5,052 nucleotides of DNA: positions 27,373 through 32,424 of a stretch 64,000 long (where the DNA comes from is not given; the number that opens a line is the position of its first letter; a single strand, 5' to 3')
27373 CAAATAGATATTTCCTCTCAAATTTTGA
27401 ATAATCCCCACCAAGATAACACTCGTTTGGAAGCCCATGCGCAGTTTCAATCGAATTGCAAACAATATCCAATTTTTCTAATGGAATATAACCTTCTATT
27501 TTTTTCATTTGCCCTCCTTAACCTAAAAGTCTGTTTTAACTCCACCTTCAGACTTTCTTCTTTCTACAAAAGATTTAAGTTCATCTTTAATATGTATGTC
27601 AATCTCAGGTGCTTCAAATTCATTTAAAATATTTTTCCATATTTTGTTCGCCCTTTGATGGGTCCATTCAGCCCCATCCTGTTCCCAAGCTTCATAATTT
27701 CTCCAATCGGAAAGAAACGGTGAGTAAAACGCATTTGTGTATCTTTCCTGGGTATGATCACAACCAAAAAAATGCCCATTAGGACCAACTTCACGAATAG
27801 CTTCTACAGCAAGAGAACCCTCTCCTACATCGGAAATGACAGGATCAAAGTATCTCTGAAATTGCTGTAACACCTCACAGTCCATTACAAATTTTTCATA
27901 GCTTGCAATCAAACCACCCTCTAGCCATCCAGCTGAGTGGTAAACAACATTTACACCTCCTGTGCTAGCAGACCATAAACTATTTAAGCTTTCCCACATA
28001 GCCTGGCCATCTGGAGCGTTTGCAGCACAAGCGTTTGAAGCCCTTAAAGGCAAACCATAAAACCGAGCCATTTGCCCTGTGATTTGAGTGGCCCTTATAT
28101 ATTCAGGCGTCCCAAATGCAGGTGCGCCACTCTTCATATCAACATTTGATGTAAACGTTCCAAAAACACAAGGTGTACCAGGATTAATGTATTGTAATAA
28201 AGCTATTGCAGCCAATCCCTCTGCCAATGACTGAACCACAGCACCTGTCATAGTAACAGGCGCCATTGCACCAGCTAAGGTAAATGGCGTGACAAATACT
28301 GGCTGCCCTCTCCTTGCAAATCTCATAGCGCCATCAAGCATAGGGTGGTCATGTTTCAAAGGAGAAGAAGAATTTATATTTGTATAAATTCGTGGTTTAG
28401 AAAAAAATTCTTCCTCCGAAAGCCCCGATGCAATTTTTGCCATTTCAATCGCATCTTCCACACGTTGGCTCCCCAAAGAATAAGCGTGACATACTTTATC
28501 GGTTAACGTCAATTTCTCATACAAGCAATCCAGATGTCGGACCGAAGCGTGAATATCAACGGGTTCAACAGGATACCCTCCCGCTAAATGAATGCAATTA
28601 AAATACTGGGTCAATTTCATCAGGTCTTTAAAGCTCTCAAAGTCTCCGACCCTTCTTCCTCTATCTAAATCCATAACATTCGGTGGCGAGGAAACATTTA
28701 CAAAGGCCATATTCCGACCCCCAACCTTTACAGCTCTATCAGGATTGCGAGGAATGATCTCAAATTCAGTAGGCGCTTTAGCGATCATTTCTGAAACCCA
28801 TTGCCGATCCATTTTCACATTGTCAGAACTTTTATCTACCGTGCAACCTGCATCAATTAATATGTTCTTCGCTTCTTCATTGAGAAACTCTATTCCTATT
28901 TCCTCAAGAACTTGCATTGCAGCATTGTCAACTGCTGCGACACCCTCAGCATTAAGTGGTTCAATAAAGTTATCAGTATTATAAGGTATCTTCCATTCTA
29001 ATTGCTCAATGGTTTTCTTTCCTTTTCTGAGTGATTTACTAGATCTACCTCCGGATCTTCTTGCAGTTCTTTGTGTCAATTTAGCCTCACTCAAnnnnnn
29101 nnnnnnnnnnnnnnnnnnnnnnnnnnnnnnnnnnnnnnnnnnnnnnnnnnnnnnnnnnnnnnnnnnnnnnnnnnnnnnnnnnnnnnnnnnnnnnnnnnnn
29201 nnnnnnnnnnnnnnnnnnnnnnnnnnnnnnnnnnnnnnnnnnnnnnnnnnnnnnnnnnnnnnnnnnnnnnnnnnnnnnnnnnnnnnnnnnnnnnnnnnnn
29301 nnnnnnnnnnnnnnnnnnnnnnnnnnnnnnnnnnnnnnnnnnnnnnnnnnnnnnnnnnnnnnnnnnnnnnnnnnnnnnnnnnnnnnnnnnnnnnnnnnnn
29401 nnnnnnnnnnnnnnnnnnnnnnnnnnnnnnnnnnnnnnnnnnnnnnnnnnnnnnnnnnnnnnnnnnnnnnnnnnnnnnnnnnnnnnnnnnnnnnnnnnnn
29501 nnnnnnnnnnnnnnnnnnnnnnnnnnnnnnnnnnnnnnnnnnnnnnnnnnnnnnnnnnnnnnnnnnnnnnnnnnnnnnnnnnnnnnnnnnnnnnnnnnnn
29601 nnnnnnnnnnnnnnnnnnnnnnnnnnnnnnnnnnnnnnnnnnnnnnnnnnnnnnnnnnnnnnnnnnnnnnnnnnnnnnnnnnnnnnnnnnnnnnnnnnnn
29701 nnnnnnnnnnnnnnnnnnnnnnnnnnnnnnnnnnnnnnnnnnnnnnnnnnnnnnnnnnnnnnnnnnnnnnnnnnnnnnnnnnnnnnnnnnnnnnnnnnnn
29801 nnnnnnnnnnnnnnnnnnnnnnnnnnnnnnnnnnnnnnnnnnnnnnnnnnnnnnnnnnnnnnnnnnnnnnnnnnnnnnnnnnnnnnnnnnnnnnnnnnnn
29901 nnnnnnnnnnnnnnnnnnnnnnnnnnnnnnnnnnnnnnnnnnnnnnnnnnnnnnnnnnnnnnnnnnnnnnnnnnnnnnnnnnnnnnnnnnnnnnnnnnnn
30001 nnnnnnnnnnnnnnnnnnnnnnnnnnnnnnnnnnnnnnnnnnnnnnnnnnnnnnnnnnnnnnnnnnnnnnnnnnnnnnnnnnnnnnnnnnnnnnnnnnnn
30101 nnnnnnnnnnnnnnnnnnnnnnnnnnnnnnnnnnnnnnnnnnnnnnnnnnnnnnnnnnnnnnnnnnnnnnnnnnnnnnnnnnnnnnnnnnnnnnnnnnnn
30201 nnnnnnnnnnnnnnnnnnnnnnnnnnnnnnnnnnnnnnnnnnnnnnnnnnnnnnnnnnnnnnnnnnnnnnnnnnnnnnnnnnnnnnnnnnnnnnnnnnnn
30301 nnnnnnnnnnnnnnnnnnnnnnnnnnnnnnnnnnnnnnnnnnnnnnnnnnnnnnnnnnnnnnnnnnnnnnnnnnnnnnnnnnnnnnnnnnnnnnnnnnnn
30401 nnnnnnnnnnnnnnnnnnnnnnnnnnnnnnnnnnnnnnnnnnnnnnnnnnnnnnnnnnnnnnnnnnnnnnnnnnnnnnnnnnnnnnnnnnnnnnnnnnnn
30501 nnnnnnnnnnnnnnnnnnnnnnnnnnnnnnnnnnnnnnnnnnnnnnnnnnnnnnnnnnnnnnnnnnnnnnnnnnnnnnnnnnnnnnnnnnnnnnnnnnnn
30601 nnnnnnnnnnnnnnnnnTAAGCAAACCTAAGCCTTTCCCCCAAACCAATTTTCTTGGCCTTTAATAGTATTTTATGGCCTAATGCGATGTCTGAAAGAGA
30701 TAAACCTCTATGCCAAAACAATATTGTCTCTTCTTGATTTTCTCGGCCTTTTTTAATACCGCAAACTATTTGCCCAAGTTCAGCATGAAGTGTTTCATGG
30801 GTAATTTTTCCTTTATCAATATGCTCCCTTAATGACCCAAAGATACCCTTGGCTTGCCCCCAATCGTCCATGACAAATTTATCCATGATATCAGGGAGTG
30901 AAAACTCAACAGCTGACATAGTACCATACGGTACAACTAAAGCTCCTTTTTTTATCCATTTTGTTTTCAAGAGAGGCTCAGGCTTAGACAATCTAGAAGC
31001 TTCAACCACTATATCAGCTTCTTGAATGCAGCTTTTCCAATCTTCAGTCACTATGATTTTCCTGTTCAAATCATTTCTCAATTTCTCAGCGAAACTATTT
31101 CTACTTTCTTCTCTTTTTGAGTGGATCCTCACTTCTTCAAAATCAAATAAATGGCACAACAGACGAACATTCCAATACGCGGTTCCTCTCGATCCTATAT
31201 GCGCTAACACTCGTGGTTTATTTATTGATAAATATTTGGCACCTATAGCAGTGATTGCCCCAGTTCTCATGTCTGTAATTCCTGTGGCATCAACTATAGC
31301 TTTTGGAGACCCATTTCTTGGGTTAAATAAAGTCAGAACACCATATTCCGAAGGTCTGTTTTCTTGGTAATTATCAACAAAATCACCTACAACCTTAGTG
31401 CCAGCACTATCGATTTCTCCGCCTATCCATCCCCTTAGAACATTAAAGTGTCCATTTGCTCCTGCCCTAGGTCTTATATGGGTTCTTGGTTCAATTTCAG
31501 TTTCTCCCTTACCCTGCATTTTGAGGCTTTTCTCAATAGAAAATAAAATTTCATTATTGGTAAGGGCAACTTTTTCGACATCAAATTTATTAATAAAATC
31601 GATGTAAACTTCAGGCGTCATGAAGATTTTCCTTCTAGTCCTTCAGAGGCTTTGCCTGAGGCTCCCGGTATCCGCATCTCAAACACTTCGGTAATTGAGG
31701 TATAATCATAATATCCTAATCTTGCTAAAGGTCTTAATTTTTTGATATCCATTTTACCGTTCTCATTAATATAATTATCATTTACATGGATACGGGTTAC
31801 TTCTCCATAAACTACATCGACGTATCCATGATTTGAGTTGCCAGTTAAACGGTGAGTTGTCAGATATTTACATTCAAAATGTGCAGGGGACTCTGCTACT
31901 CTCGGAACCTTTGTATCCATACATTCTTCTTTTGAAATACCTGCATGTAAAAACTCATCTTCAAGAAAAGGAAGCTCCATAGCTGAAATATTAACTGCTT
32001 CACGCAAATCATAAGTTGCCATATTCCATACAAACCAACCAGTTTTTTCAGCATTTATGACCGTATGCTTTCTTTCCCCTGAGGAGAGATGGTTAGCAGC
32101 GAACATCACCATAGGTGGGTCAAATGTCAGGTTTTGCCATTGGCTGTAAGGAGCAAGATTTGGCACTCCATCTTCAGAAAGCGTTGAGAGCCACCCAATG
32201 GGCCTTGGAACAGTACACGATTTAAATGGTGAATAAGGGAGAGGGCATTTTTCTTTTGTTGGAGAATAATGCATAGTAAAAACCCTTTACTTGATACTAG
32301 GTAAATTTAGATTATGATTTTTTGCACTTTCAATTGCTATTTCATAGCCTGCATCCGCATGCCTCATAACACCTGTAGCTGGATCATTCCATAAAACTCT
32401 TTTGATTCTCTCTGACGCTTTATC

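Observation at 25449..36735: The histidine-utilisation operon runs on into a six-gene module (flavin reductase, OCD, MIO-less lyase, MttB, Rieske oxygenase, DMT permease)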

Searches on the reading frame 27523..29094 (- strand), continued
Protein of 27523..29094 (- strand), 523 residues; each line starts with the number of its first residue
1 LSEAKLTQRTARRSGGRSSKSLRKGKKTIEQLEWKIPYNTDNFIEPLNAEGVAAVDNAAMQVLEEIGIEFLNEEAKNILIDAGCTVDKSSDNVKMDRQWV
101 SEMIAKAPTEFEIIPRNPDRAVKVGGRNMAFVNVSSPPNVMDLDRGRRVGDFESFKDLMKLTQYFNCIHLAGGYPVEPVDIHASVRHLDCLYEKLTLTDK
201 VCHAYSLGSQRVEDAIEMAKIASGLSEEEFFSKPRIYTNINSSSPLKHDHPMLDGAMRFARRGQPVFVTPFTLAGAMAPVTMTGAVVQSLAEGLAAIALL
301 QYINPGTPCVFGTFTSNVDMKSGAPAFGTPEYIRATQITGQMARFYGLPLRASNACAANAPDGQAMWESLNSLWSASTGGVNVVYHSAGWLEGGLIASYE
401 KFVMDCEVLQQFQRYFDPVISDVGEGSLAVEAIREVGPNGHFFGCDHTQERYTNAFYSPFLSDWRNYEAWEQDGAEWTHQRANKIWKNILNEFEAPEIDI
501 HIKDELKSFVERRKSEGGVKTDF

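Call 81: find_encoding_contigs(protein=P0304, flank=9000, max_places=1)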
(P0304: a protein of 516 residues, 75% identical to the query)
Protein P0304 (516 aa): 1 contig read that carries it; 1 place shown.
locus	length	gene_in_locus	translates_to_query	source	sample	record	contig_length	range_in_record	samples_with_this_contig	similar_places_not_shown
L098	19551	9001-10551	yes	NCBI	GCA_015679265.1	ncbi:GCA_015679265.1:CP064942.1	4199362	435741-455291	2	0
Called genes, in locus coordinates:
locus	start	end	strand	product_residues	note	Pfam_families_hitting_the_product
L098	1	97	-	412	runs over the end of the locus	PF02129:Peptidase_S15 (faint), PF00561:Abhydrolase_1, PF12146:Hydrolase_4, PF12697:Abhydrolase_6, PF02566:OsmC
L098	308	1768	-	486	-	PF01656:CbiA, PF13500:AAA_26, PF07685:GATase_3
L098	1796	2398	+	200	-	PF02572:CobA_CobO_BtuR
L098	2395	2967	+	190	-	-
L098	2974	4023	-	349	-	PF09994:T6SS_Tle1-like_cat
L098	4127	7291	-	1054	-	PF12838:Fer4_7, PF13484:Fer4_16 (weak), PF22290:DmmA-like_N (faint), PF00111:Fer2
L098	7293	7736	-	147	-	PF01047:MarR (weak), PF12802:MarR_2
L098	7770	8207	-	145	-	PF13279:4HBT_2, PF03061:4HBT (weak)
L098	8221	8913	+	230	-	PF00702:Hydrolase, PF13419:HAD_2, PF13242:Hydrolase_like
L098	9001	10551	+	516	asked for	PF06253:MTTB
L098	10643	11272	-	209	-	PF02630:SCO1-SenC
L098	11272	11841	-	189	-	-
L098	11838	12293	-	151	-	-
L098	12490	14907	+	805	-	PF01266:DAO, PF16350:FAO_M, PF01571:GCV_T, PF08669:GCV_T_C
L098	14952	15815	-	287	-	PF00351:Biopterin_H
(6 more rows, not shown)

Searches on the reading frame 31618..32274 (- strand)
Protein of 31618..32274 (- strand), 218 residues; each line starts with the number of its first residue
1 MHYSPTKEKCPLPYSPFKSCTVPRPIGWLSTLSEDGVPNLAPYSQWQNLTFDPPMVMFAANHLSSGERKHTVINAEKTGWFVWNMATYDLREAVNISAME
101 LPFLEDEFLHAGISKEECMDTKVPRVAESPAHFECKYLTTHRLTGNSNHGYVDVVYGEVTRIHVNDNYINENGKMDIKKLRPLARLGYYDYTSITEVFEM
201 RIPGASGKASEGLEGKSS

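Call 4: search_protein_families(library=pfam, proteins=[window:31618-32274:-])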
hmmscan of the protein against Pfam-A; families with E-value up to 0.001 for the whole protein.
window:31618-32274:- (218 aa): 1 family
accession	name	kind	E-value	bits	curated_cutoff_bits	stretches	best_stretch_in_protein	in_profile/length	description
PF01613.24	Flavin_Reduct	-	1.5e-16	61.3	27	1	22-167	4-136/153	Flavin reductase like domain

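Call 5: search_protein_families(library=ncbifam, proteins=[window:31618-32274:-])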
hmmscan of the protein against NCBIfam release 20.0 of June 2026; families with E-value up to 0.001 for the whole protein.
window:31618-32274:- (218 aa): 0 families

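Call 34: search_solved_structures(query=window:31618-32274:-, max_evalue=0.001)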
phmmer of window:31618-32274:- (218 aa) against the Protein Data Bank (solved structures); distinct sequences matched with E-value up to 0.001: 4.
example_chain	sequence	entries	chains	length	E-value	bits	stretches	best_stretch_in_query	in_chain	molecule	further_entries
3bpk_A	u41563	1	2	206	1.8e-22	83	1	14-201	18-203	Nitrilotriacetate monooxygenase component B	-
1eje_A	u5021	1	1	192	3.4e-18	69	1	19-188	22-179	FMN-BINDING PROTEIN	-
4z85_A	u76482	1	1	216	5.2e-15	58.6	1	21-204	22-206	2-nitrobenzoate nitroreductase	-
3fge_A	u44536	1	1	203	2.7e-07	33.4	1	29-189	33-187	putative flavin reductase with split barrel domain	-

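Call 94: find_related_loci(query=window:31618-32274:-, collection=metagenome_contigs, flank=7000)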
Query window:31618-32274:- (218 aa) in metagenome_contigs; peptide patterns used: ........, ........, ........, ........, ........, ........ (x = any residue, [..] = any of these).
552 stretches matched a pattern; 460 encode a relative of the query (tblastn E <= 1e-3); the best 80 are kept; 80 distinct loci.
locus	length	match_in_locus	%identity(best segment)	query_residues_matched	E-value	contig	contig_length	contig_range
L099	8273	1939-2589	95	1-217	7e-145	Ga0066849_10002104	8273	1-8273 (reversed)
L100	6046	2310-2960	95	1-217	1e-144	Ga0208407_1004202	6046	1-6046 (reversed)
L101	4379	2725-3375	95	1-217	8e-147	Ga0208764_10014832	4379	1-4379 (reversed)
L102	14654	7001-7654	88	1-218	2e-136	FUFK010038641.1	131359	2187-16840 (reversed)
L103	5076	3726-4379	88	1-218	2e-136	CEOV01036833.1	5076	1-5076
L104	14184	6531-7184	87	1-218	3e-135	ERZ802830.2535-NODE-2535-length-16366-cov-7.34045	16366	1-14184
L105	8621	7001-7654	86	1-218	5e-134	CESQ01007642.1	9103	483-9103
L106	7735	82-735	86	1-218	5e-134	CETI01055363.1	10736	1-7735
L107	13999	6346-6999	86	1-218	4e-133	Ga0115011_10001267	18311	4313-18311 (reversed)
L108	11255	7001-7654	82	1-218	9e-126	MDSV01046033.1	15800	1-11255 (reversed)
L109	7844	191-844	79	1-218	1e-123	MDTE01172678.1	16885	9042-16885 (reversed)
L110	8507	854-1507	79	1-218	1e-123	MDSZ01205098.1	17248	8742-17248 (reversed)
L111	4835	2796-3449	79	1-218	2e-124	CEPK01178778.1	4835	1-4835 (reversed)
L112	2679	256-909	78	1-218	3e-126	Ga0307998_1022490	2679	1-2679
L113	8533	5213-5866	78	1-218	3e-121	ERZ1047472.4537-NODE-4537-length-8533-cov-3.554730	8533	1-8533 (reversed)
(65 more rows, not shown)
